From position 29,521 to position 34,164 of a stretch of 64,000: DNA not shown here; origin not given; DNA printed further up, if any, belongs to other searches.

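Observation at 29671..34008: Two giant paralogous 'double activase + DUF2229' fusion proteins of unknown function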

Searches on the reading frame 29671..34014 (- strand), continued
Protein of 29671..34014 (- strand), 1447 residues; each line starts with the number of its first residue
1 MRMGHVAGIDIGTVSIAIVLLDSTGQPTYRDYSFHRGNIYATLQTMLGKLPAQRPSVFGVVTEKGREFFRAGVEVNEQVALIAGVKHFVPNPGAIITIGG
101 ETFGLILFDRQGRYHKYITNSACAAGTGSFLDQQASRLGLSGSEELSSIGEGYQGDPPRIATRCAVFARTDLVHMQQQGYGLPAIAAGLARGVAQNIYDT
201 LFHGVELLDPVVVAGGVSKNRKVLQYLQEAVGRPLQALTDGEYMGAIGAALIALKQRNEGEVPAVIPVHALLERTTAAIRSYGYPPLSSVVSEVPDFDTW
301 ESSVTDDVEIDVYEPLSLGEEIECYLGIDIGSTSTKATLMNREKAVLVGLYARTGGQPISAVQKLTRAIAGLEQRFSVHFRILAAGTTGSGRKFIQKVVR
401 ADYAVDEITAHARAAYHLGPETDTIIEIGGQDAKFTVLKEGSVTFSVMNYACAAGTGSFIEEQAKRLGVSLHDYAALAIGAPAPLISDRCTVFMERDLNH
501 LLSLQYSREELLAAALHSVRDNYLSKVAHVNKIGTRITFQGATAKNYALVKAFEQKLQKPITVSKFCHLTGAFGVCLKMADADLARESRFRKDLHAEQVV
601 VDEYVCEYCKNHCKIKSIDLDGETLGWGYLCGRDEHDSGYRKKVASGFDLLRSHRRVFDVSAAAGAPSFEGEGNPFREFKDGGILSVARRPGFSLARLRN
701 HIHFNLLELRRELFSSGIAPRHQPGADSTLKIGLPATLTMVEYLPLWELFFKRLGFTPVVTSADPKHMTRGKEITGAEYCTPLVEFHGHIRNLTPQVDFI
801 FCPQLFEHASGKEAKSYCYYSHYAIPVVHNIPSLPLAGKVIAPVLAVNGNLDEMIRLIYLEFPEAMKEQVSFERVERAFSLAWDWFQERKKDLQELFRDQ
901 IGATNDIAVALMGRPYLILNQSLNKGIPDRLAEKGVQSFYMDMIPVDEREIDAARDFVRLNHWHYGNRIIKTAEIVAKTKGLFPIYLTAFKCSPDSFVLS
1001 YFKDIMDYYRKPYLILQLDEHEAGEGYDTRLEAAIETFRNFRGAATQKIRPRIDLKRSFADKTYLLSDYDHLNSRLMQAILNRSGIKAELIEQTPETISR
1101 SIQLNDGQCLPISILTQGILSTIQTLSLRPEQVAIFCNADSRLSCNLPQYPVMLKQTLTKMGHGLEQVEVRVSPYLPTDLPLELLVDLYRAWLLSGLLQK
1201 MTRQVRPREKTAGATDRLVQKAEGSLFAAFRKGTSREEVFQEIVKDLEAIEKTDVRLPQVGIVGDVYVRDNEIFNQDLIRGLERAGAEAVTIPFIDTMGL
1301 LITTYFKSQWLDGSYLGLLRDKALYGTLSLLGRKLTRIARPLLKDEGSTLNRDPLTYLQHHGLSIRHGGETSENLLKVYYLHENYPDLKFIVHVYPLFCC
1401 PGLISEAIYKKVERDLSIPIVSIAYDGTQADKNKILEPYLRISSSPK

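Call 15: find_homologous_proteins(query=window:29671-34014:-, max_evalue=1e-10)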
Query window:29671-34014:- (1447 aa): 7997 proteins with E <= 1e-10 among 8000 candidates; the best 120 are listed.
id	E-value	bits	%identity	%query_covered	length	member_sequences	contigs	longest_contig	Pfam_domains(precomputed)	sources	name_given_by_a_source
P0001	0.0e+0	3048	92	100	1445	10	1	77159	PF01869.27,PF09989.16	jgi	jgi:predicted CoA-substrate-specific enzyme activase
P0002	0.0e+0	2521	75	100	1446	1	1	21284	PF01869.27,PF09989.16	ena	-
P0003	0.0e+0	2502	74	100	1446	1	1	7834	PF01869.27,PF09989.16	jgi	-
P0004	0.0e+0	2251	66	99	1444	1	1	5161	PF01869.27,PF09989.16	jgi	jgi:predicted CoA-substrate-specific enzyme activase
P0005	0.0e+0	2198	65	100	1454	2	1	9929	PF01869.27,PF09989.16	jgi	jgi:predicted CoA-substrate-specific enzyme activase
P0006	0.0e+0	2193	65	99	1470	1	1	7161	PF01869.27,PF09989.16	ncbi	ncbi:MAG: acyl-CoA dehydratase activase [bacterium]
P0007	0.0e+0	2174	65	100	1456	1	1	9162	PF01869.27,PF09989.16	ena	-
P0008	0.0e+0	2172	66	100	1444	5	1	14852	PF01869.27,PF02782.23,PF09989.16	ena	-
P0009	0.0e+0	2168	65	100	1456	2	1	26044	PF01869.27,PF09989.16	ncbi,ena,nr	ncbi:MAG TPA: acyl-CoA dehydratase activase [Chitinivibrionales bacterium]|nr:acyl-CoA dehydratase a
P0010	0.0e+0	2165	64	100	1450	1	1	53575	PF01869.27,PF09989.16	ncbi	ncbi:MAG: acyl-CoA dehydratase activase [bacterium]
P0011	0.0e+0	2158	64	99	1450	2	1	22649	PF01869.27,PF09989.16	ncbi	ncbi:MAG: acyl-CoA dehydratase activase [bacterium]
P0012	0.0e+0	2157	64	99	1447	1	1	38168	PF01869.27,PF09989.16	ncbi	ncbi:MAG: acyl-CoA dehydratase activase [bacterium]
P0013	0.0e+0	2143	64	100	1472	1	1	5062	PF01869.27,PF09989.16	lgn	-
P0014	0.0e+0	2141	64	99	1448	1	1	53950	PF01869.27,PF09989.16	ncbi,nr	ncbi:MAG: hypothetical protein JW913_17020 [Chitinispirillaceae bacterium]|nr:hypothetical protein [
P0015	0.0e+0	2139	63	100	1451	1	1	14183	PF01869.27,PF09989.16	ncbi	-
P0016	0.0e+0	2133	64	99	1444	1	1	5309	PF01869.27,PF09989.16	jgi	jgi:predicted CoA-substrate-specific enzyme activase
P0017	0.0e+0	2131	64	100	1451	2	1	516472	PF01869.27,PF02782.23,PF09989.16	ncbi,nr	ncbi:MAG: hypothetical protein HZA77_09945 [Candidatus Schekmanbacteria bacterium]|nr:hypothetical p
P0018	0.0e+0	2113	64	99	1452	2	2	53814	PF01869.27,PF00480.27,PF09989.16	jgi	-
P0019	0.0e+0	2098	63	99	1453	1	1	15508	PF01869.27,PF09989.16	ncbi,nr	ncbi:MAG: hypothetical protein JW795_02110 [Chitinivibrionales bacterium]|nr:hypothetical protein [C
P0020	0.0e+0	2092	63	99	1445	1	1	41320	PF01869.27,PF09989.16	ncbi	-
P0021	0.0e+0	2033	61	98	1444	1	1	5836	PF01869.27,PF09989.16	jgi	jgi:predicted CoA-substrate-specific enzyme activase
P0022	0.0e+0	1981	60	99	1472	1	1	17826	PF01869.27,PF09989.16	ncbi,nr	ncbi:MAG: hypothetical protein JXR37_17350 [Kiritimatiellae bacterium]|nr:hypothetical protein [Kiri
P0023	0.0e+0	1972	80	75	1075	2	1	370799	PF01869.27,PF09989.16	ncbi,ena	-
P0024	0.0e+0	1961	60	99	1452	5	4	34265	PF01869.27,PF02782.23,PF09989.16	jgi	-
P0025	0.0e+0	1960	60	99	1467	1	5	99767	PF01869.27,PF09989.16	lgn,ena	-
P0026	0.0e+0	1957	60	99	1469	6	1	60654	PF01869.27,PF09989.16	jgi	-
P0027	0.0e+0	1941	59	99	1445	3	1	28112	PF01869.27,PF09989.16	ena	-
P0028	0.0e+0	1933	60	99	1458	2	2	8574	PF01869.27,PF09989.16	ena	-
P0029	0.0e+0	1910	59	99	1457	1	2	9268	PF01869.27,PF09989.16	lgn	-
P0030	0.0e+0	1877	81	68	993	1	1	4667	PF01869.27,PF09989.16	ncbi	-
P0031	0.0e+0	1867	56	100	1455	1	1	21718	PF01869.27,PF09989.16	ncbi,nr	ncbi:hypothetical protein JW979_08695 [bacterium]|nr:hypothetical protein [candidate division CSSED1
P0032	0.0e+0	1862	64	87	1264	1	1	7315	PF01869.27,PF09989.16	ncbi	-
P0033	0.0e+0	1853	57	99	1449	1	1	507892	PF01869.27,PF02782.23,PF09989.16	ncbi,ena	-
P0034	0.0e+0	1844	56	99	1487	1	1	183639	PF01869.27,PF02782.23,PF09989.16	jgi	jgi:predicted CoA-substrate-specific enzyme activase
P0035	0.0e+0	1820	56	100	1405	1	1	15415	PF01869.27,PF09989.16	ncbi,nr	ncbi:MAG: acyl-CoA dehydratase activase [Elusimicrobia bacterium]|nr:acyl-CoA dehydratase activase [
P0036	0.0e+0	1819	56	99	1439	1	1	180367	PF01869.27,PF09989.16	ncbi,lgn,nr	ncbi:hypothetical protein JXA40_09635 [bacterium]|nr:hypothetical protein [candidate division CSSED1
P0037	0.0e+0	1619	64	73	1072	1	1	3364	PF01869.27,PF09989.16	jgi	jgi:predicted CoA-substrate-specific enzyme activase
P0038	0.0e+0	1567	60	82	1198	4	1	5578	PF01869.27,PF02782.23,PF09989.16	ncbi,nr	ncbi:MAG TPA: acyl-CoA dehydratase activase, partial [bacterium]|nr:acyl-CoA dehydratase activase [b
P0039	0.0e+0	1531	49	99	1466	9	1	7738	PF01869.27,PF02782.23,PF09989.16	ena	-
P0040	0.0e+0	1492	48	99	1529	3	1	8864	PF01869.27,PF09989.16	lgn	-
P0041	0.0e+0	1485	48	99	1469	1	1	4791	PF01869.27,PF02782.23,PF09989.16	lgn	-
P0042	0.0e+0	1482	40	60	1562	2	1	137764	PF01869.27,PF02782.23,PF09989.16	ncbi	-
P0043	0.0e+0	1482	49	99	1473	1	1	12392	PF01869.27,PF02782.23,PF09989.16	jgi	jgi:predicted CoA-substrate-specific enzyme activase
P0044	0.0e+0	1481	47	99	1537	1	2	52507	PF01869.27,PF02782.23,PF09989.16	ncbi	-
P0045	0.0e+0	1480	49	99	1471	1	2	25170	PF01869.27,PF02782.23,PF09989.16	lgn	-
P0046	0.0e+0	1479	48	99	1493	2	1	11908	PF01869.27,PF02782.23,PF09989.16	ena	-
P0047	0.0e+0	1477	47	100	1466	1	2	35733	PF01869.27,PF02782.23,PF09989.16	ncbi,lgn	ncbi:MAG: acyl-CoA dehydratase activase [bacterium]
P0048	0.0e+0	1472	48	99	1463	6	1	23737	PF01869.27,PF02782.23,PF09989.16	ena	-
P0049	0.0e+0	1472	48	99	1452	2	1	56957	PF01869.27,PF02782.23,PF09989.16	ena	-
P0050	0.0e+0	1470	47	99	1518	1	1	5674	PF01869.27,PF09989.16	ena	-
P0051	0.0e+0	1470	48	99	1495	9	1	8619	PF01869.27,PF09989.16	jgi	jgi:predicted CoA-substrate-specific enzyme activase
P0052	0.0e+0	1469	48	100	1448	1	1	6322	PF01869.27,PF02782.23,PF09989.16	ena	-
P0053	0.0e+0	1468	48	100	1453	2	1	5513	PF01869.27,PF09989.16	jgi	jgi:predicted CoA-substrate-specific enzyme activase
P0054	0.0e+0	1467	48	99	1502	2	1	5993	PF01869.27,PF09989.16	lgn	-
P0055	0.0e+0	1466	48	100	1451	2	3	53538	PF01869.27,PF02782.23,PF09989.16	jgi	jgi:predicted CoA-substrate-specific enzyme activase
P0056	0.0e+0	1463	45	99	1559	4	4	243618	PF01869.27,PF02782.23,PF09989.16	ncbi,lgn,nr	ncbi:MAG: acyl-CoA dehydratase activase [candidate division KSB1 bacterium]|nr:acyl-CoA dehydratase 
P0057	0.0e+0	1462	46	99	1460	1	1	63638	PF01869.27,PF02782.23,PF09989.16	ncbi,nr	ncbi:CoA activase [candidate division KSB1 bacterium]|nr:CoA activase [candidate division KSB1 bacte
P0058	0.0e+0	1459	48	99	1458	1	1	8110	PF01869.27,PF02782.23,PF09989.16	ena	-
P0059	0.0e+0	1456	49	99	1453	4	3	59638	PF01869.27,PF02782.23,PF09989.16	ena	-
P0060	0.0e+0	1455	46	99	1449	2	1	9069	PF01869.27,PF09989.16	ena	-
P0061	0.0e+0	1454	47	99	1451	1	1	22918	PF01869.27,PF02782.23,PF09989.16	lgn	-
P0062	0.0e+0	1453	45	99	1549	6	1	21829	PF01869.27,PF09989.16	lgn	-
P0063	0.0e+0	1452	47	99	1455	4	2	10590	PF01869.27,PF09989.16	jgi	jgi:predicted CoA-substrate-specific enzyme activase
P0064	0.0e+0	1451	48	99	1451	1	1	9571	PF01869.27,PF02782.23,PF09989.16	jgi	jgi:predicted CoA-substrate-specific enzyme activase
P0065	0.0e+0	1451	47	99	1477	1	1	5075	PF01869.27,PF02782.23,PF09989.16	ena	-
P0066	0.0e+0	1451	46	99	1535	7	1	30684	PF01869.27,PF02782.23,PF09989.16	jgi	-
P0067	0.0e+0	1451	47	99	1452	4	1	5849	PF01869.27,PF09989.16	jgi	jgi:predicted CoA-substrate-specific enzyme activase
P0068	0.0e+0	1450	47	99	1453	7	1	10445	PF01869.27,PF09989.16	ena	-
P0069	0.0e+0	1448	47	100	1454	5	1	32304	PF01869.27,PF02782.23,PF09989.16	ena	-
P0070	0.0e+0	1448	47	99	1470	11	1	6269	PF01869.27,PF02782.23,PF09989.16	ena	-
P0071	0.0e+0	1447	48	100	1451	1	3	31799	PF01869.27,PF02782.23,PF09989.16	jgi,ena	jgi:predicted CoA-substrate-specific enzyme activase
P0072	0.0e+0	1446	47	99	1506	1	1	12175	PF01869.27,PF02782.23,PF09989.16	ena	-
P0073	0.0e+0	1446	47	99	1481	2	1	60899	PF01869.27,PF02782.23,PF09989.16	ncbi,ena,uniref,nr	ncbi:MAG TPA: CoA activase [Caldithrix abyssi]|uniref:CoA activase n=1 Tax=Caldithrix abyssi TaxID=1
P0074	0.0e+0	1445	46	99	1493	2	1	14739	PF01869.27,PF09989.16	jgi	-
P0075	0.0e+0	1443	48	99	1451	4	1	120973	PF01869.27,PF09989.16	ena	-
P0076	0.0e+0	1442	48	99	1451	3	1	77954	PF01869.27,PF02782.23,PF09989.16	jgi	jgi:predicted CoA-substrate-specific enzyme activase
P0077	0.0e+0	1439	48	100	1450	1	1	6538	PF01869.27,PF02782.23,PF09989.16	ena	-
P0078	0.0e+0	1437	46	99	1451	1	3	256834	PF01869.27,PF09989.16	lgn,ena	-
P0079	0.0e+0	1435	47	99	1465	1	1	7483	PF01869.27,PF02782.23,PF09989.16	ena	-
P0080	0.0e+0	1435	48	99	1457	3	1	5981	PF01869.27,PF09989.16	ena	-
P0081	0.0e+0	1434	46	99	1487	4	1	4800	PF01869.27,PF02782.23,PF09989.16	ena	-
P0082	0.0e+0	1434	48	100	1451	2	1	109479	PF01869.27,PF02782.23,PF09989.16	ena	-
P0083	0.0e+0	1434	48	97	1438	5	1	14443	PF01869.27,PF02782.23,PF09989.16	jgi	jgi:predicted CoA-substrate-specific enzyme activase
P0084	0.0e+0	1434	48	99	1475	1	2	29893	PF01869.27,PF09989.16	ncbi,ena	-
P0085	0.0e+0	1432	46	99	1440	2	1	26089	PF01869.27,PF09989.16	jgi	jgi:predicted CoA-substrate-specific enzyme activase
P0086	0.0e+0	1431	48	99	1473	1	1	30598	PF01869.27,PF09989.16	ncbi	-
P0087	0.0e+0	1430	47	99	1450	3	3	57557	PF01869.27,PF02782.23,PF09989.16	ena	-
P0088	0.0e+0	1430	46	99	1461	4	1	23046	PF01869.27,PF02782.23,PF09989.16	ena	-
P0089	0.0e+0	1429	48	99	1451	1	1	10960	PF01869.27,PF02782.23,PF09989.16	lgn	-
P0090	0.0e+0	1428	47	99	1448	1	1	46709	PF01869.27,PF02782.23,PF09989.16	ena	-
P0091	0.0e+0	1428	46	99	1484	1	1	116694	PF01869.27,PF09989.16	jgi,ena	-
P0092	0.0e+0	1427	46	99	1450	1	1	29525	PF01869.27,PF09989.16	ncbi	-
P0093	0.0e+0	1422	48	100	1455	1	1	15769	PF01869.27,PF02782.23,PF09989.16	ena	-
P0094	0.0e+0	1421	47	99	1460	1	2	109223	PF01869.27,PF09989.16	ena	-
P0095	0.0e+0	1420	46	100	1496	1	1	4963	PF01869.27,PF02782.23,PF09989.16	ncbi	-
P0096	0.0e+0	1420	46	99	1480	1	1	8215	PF01869.27,PF02782.23,PF09989.16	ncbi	-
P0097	0.0e+0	1419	47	99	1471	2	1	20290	PF01869.27,PF02782.23,PF09989.16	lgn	-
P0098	0.0e+0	1417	45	99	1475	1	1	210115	PF01869.27,PF02782.23,PF09989.16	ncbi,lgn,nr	ncbi:MAG: hypothetical protein DWQ05_18535 [Calditrichaeota bacterium]|nr:MAG: hypothetical protein 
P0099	0.0e+0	1416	47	100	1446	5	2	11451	PF01869.27,PF02782.23,PF09989.16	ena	-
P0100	0.0e+0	1415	47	99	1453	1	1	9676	PF01869.27,PF02782.23,PF09989.16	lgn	-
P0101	0.0e+0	1413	46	99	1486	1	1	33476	PF01869.27,PF02782.23,PF09989.16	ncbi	-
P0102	0.0e+0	1410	47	99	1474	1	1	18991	PF01869.27,PF09989.16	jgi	jgi:predicted CoA-substrate-specific enzyme activase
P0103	0.0e+0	1410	46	99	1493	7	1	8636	PF01869.27,PF09989.16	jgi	jgi:predicted CoA-substrate-specific enzyme activase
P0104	0.0e+0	1408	46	99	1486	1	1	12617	PF01869.27,PF02782.23,PF09989.16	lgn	-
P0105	0.0e+0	1406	46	99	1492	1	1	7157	PF01869.27,PF09989.16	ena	-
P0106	0.0e+0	1404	46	100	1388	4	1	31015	PF01869.27,PF06050.20,PF09989.16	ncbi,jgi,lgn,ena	-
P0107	0.0e+0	1403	46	99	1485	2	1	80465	PF01869.27,PF02782.23,PF09989.16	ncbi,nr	ncbi:CoA activase [bacterium]|nr:CoA activase [bacterium]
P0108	0.0e+0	1393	46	99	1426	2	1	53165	PF01869.27,PF09989.16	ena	-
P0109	0.0e+0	1393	46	96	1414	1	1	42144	PF01869.27,PF09989.16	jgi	jgi:predicted CoA-substrate-specific enzyme activase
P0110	0.0e+0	1390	47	99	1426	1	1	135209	PF01869.27,PF09989.16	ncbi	-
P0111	0.0e+0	1387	47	99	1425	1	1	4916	PF01869.27,PF09989.16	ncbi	-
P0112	0.0e+0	1387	46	100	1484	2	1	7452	PF01869.27,PF02782.23,PF09989.16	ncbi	-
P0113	0.0e+0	1387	46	99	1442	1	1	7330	PF01869.27,PF09989.16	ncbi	-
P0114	0.0e+0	1370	46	99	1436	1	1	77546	PF01869.27,PF02782.23,PF01548.24,PF09989.16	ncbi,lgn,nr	ncbi:MAG: acyl-CoA dehydratase activase [candidate division KSB1 bacterium]|nr:acyl-CoA dehydratase 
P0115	0.0e+0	1363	46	99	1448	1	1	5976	PF01869.27,PF09989.16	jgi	jgi:predicted CoA-substrate-specific enzyme activase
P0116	0.0e+0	1362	45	99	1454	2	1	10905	PF01869.27,PF09989.16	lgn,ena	-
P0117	0.0e+0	1350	46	99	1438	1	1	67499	PF01869.27,PF02782.23,PF09989.16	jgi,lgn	-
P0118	0.0e+0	1346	47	92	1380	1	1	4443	PF01869.27,PF02782.23,PF09989.16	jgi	jgi:predicted CoA-substrate-specific enzyme activase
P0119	0.0e+0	1334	47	91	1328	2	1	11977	PF01869.27,PF02782.23,PF09989.16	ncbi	ncbi:hypothetical protein B6D60_11135, partial [candidate division KSB1 bacterium 4484_87]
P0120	0.0e+0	1329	45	99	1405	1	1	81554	PF01869.27,PF09989.16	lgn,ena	-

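Call 22: find_encoding_contigs(protein=window:29671-34014:-, flank=10000, max_places=4)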
Protein window:29671-34014:- (1447 aa): no gene with exactly this product is on record in the collection.

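Call 24: find_encoding_contigs(protein=P0001, flank=10000, max_places=3)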
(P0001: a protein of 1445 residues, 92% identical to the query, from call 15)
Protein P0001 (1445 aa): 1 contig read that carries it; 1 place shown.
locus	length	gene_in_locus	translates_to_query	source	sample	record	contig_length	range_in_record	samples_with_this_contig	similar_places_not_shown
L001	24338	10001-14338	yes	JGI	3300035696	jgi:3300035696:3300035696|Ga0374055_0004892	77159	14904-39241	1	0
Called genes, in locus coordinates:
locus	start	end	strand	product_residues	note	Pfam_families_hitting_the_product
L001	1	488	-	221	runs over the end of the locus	-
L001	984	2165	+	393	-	PF13380:CoA_binding_2, PF13607:Succ_CoA_lig, PF19045:Ligase_CoA_2 (faint)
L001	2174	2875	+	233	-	PF13549:ATP-grasp_5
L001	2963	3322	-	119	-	-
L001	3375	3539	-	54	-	-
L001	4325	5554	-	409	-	PF26550:Tricorn_2nd (faint), PF26549:Tricorn_N (weak), PF07676:PD40 (weak)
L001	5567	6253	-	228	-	-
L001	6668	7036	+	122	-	-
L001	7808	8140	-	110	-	-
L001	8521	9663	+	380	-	PF00487:FA_desaturase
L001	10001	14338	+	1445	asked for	PF01869:BcrAD_BadFG, PF09989:DUF2229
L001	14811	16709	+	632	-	PF00009:GTP_EFTU, PF03144:GTP_EFTU_D2, PF25461:Beta-barrel_SelB, PF13545:HTH_Crp_2 (faint), PF09106:WHD_2nd_SelB, PF09107:WHD_3rd_SelB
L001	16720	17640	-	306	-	PF09848:SLFN-g3_helicase (weak), PF13401:AAA_22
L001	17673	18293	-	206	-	PF00565:SNase, PF02805:Ada_Zn_binding (weak)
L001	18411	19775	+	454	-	PF00999:Na_H_Exchanger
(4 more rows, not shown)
